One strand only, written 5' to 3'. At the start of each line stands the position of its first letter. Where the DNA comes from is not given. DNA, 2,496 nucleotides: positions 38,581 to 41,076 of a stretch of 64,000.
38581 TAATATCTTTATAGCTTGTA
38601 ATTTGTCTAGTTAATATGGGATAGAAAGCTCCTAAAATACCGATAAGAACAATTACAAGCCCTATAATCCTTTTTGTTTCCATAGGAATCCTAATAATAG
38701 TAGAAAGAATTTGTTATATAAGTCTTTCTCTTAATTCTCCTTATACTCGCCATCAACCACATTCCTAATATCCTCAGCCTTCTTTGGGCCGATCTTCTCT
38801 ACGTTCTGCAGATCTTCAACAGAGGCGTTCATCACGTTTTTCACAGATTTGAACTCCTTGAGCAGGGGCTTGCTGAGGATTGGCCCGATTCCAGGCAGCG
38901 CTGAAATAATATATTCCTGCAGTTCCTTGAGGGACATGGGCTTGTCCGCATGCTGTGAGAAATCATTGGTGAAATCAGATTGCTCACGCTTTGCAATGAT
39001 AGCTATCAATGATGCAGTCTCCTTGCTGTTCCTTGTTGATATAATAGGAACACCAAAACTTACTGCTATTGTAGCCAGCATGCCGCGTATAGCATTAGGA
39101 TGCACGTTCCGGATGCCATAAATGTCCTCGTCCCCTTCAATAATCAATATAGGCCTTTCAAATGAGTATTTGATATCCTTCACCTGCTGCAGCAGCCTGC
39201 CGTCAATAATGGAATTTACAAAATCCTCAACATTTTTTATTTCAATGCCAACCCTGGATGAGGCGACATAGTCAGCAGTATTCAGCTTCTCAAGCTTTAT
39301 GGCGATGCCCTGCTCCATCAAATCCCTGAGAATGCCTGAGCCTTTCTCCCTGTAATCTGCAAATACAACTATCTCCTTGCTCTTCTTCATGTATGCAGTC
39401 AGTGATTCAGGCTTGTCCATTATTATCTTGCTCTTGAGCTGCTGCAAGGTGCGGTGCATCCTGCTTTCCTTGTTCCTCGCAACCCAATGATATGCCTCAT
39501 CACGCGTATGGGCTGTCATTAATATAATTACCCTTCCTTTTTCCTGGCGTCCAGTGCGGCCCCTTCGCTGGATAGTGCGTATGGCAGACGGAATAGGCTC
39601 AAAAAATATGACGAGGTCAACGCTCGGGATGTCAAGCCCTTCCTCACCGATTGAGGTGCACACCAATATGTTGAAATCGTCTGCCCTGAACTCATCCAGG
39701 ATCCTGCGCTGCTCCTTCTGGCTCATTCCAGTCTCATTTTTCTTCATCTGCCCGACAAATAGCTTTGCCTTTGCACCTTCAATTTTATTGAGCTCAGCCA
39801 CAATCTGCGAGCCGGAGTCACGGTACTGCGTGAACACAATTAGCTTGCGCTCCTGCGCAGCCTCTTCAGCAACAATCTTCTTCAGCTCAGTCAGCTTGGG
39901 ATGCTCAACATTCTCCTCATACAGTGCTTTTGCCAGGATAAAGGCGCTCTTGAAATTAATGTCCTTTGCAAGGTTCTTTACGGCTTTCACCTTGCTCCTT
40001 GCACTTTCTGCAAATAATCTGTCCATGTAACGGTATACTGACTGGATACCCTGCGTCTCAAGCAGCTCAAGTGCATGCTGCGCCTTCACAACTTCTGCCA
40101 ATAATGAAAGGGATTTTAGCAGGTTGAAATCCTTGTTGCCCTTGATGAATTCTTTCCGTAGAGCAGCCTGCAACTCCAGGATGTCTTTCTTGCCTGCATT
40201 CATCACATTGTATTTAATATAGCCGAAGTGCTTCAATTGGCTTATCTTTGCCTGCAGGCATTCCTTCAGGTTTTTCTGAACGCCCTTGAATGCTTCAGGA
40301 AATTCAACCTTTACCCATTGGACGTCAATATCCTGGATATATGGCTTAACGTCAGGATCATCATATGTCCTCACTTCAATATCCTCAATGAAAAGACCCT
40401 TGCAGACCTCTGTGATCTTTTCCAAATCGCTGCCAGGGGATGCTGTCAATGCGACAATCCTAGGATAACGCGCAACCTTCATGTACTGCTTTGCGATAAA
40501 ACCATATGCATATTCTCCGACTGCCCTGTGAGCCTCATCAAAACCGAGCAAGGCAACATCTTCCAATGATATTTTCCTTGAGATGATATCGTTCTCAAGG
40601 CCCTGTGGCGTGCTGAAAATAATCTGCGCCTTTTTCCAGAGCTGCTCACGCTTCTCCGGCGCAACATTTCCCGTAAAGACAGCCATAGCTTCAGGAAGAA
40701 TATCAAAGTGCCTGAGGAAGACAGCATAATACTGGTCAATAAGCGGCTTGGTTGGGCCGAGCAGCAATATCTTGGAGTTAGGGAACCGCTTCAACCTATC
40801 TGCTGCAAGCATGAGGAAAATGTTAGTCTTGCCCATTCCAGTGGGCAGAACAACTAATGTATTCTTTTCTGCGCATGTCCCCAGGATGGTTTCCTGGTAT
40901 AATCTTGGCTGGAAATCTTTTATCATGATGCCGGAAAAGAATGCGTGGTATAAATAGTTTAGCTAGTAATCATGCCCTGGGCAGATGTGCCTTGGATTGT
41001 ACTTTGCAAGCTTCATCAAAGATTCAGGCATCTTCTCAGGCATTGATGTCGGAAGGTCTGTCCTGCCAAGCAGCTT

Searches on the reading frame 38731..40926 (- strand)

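Call 54: search_protein_families(library=pfam, proteins=[window:38731-40926:-], max_evalue=0.001)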
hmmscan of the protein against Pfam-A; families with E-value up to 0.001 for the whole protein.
window:38731-40926:- (731 aa): 10 families
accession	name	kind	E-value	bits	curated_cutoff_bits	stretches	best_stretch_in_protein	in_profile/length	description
PF02732.21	ERCC4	-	2.1e-28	99.4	24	1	524-642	2-138/140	ERCC4 domain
PF00270.35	DEAD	-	1.7e-23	83.6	26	1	11-170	4-166/167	DEAD/DEAH box helicase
PF00271.37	Helicase_C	-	8.8e-23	81.1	23.5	1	344-460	2-108/110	Helicase conserved C-terminal domain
PF21210.2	RNA_helicase_helical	-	3e-19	69.6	27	1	221-328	1-106/108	Putative ATP-dependent RNA helicase, helical bundle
PF04851.21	ResIII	-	3.4e-17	63.3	22.5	1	6-164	3-162/164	Type III restriction enzyme, res subunit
PF12826.13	HHH_2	-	7.8e-09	36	27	1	677-722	8-53/64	Helix-hairpin-helix motif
PF14520.12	HHH_5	-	8.9e-08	32.9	27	1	676-720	6-51/57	Helix-hairpin-helix domain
PF00633.29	HHH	-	7.4e-07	29.2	24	1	694-722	1-29/30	Helix-hairpin-helix motif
PF22590.2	Cas3-like_C_2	-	0.00048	20.8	27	0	393-462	38-105/106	CRISPR-associated nuclease/helicase Cas3, C-terminal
PF18766.7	SWI2_SNF2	-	0.00071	19.7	26.7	0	21-180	19-171/221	SWI2/SNF2 ATPase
